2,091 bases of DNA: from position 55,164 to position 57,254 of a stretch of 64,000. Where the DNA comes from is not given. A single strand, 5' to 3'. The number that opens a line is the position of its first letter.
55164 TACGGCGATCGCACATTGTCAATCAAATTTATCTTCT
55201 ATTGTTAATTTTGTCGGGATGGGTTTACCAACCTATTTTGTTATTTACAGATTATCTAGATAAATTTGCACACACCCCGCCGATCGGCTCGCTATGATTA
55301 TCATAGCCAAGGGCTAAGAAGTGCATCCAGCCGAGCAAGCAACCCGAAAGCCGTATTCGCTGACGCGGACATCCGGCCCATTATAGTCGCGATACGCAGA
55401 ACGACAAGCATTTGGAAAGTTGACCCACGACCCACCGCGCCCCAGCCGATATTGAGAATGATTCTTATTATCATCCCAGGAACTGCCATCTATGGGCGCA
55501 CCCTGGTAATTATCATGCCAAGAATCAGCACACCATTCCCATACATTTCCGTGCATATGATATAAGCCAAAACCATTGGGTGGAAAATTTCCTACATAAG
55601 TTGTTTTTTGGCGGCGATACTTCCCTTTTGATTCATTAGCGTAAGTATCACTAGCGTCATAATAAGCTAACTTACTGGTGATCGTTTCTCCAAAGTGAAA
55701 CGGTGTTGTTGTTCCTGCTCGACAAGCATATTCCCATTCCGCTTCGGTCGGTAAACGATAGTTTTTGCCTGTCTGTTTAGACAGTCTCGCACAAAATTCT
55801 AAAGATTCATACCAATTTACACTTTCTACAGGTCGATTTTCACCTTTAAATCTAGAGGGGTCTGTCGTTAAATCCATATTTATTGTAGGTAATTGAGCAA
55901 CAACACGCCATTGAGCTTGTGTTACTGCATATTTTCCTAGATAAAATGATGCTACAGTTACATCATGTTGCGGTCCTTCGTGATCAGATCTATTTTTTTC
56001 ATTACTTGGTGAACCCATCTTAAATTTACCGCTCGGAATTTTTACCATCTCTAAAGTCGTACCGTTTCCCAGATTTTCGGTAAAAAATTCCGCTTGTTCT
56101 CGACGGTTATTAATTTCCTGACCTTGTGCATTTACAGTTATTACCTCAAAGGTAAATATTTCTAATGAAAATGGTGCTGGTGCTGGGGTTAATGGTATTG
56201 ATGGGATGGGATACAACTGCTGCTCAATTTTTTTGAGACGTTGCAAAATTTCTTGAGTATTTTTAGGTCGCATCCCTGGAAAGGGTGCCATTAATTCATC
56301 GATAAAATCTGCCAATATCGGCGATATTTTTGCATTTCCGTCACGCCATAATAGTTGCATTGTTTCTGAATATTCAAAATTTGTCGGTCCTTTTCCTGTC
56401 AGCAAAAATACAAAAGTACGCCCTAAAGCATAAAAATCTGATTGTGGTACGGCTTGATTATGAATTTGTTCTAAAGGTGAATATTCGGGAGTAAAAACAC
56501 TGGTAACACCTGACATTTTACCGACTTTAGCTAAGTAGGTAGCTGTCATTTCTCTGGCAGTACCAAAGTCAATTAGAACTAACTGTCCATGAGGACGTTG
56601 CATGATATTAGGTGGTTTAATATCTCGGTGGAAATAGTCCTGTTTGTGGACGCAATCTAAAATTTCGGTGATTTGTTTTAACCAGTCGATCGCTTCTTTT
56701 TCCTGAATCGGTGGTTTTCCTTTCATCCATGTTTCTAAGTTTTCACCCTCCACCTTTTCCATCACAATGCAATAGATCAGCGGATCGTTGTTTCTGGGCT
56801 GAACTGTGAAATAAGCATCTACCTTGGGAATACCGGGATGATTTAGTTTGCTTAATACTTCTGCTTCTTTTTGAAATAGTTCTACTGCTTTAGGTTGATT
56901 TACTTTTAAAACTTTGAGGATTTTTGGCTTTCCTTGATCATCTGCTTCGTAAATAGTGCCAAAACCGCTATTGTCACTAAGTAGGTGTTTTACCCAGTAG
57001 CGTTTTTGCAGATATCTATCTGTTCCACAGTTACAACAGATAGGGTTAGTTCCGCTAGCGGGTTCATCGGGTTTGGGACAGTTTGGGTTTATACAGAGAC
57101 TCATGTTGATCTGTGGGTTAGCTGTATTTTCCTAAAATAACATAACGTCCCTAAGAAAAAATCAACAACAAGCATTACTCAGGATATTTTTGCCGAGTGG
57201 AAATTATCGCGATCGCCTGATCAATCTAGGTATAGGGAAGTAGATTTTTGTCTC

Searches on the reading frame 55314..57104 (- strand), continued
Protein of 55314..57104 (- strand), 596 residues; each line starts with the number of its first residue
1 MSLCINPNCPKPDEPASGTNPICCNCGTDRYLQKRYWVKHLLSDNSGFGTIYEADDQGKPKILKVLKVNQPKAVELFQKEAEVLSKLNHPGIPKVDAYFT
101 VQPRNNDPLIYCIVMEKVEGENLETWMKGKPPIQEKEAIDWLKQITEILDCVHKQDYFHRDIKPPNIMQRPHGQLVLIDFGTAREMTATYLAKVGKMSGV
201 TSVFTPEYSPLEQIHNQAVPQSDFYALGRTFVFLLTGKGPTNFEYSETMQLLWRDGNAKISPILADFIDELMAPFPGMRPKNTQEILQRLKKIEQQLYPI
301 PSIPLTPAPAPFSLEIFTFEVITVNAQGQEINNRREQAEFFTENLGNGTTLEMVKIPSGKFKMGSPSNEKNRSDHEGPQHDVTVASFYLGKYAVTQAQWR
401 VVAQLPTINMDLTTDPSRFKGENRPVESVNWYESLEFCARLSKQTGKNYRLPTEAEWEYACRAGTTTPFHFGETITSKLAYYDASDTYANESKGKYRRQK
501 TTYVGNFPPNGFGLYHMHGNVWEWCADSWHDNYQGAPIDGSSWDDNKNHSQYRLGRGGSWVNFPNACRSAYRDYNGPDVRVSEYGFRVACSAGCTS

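Call 86: find_encoding_contigs(protein=P0151, flank=3000, max_places=2)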
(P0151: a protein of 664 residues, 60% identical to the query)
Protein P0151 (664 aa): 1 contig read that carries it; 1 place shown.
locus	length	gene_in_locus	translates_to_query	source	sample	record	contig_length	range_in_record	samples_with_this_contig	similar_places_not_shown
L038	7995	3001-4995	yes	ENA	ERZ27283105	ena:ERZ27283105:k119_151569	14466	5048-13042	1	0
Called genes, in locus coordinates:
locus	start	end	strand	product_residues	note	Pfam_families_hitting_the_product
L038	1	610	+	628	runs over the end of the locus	-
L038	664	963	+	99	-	-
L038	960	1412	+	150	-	PF01850:PIN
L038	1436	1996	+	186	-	PF01066:CDP-OH_P_transf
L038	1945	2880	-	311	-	PF01370:Epimerase, PF04321:RmlD_sub_bind (faint), PF05368:NmrA, PF13460:NAD_binding_10, PF16363:GDP_Man_Dehyd (weak)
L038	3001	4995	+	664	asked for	PF00069:Pkinase, PF01636:APH (faint), PF06293:Kdo, PF07714:PK_Tyr_Ser-Thr, PF03109:ABC1, PF03781:FGE-sulfatase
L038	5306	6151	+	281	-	-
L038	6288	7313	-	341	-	PF01070:FMN_dh, PF00478:IMPDH (faint), PF01645:Glu_synthase (faint)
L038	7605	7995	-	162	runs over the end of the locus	PF04008:Adenosine_kin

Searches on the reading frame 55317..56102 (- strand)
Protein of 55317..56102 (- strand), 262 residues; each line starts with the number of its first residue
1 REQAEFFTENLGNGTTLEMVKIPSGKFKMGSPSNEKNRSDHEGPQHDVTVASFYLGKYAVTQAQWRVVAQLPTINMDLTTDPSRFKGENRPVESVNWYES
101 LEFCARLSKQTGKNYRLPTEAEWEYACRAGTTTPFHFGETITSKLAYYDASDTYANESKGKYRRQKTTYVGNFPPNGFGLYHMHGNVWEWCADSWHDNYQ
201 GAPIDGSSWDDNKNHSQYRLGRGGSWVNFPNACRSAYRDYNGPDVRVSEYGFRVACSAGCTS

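Call 50: search_solved_structures(query=window:55317-56102:-, max_evalue=0.001, show_alignments=5)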
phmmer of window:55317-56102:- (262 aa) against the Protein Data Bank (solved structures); distinct sequences matched with E-value up to 0.001: 30.
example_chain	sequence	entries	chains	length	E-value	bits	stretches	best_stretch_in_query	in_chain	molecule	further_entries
5hha_A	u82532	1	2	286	3e-43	151.2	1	18-255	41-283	PvdO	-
8aru_A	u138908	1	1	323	2.2e-24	89.4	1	86-256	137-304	Formylglycine-generating enzyme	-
31dc_A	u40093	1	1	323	3.2e-24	88.8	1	86-256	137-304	Formylglycine-generating enzyme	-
2aft_X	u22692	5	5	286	4.7e-24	88.3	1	86-256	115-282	Sulfatase modifying factor 1 | Sulfatase-modifying factor 1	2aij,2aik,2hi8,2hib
5ssy_A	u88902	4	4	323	1.1e-23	87.1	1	86-256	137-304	Formylglycine-generating enzyme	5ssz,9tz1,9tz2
1y1e_X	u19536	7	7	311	1.1e-23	87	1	86-256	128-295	C-alpha-formyglycine-generating enzyme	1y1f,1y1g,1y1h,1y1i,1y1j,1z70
5ssx_A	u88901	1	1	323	1.4e-23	86.8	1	86-256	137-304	Formylglycine-generating enzyme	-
2aii_X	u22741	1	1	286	1.5e-23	86.6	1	86-256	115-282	Sulfatase modifying factor 1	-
2afy_X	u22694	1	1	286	3.3e-23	85.5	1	86-256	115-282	Sulfatase modifying factor 1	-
5nxl_A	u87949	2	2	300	5.5e-23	84.8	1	88-256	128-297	Non-specific serine/threonine protein kinase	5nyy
6s07_A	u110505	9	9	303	6.9e-23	84.5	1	88-256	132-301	Formylglycine-generating enzyme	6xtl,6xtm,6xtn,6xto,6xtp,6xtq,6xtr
2y3c_A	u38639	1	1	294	1.1e-22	83.9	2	112-257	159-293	TREPONEMA DENTICOLA VARIABLE PROTEIN 1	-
6muj_A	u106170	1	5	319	3.5e-19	72.3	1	88-262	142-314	Formylglycine-generating enzyme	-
2q17_A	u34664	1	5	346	4.8e-19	71.9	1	88-262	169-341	formylglycine generating enzyme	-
7spq_A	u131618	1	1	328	3.1e-16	62.7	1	42-255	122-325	Serine/threonine kinase ToxD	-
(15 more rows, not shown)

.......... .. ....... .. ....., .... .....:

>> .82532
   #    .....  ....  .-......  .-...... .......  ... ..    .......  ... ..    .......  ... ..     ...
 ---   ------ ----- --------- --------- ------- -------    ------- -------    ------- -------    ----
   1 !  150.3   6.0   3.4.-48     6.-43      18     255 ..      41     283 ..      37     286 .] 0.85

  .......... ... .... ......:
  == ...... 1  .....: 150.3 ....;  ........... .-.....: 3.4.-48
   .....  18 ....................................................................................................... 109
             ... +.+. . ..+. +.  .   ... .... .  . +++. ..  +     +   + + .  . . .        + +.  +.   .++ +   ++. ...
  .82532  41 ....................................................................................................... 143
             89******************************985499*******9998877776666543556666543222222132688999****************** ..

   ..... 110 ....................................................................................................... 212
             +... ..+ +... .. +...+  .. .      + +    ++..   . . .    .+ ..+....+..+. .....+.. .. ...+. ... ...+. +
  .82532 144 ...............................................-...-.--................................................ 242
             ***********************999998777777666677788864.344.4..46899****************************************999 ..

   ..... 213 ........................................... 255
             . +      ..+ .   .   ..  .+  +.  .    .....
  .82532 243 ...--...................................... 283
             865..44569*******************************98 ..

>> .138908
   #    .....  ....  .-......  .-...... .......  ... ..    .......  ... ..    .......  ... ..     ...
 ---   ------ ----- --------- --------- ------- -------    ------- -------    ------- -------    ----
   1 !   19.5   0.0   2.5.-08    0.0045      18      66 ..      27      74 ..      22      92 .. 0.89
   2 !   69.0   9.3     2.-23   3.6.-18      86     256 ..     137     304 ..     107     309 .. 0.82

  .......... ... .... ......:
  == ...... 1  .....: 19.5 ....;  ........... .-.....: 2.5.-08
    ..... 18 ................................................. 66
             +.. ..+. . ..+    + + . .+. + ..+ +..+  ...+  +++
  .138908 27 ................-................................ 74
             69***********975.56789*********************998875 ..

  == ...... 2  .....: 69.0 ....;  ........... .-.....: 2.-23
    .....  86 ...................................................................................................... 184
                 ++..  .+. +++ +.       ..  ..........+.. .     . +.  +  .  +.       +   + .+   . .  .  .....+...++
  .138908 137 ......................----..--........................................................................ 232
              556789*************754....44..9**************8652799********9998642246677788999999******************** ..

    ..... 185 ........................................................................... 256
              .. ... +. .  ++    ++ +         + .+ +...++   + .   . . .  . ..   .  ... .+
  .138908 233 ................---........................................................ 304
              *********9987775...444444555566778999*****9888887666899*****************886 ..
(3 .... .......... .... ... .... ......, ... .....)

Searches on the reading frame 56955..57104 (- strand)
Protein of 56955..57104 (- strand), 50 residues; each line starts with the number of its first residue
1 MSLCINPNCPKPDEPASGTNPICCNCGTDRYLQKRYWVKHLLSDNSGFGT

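Call 81: search_protein_families(library=ncbifam, proteins=[window:56955-57104:-], max_evalue=0.01)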
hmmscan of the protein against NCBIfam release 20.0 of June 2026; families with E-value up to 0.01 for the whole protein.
seq(50 aa): 1 family
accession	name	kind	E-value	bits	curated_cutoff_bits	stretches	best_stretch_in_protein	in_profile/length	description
NF045510.1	4Cys_prefix_kin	domain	0.00014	22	24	1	3-28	1-24/26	4-Cys prefix domain-containing protein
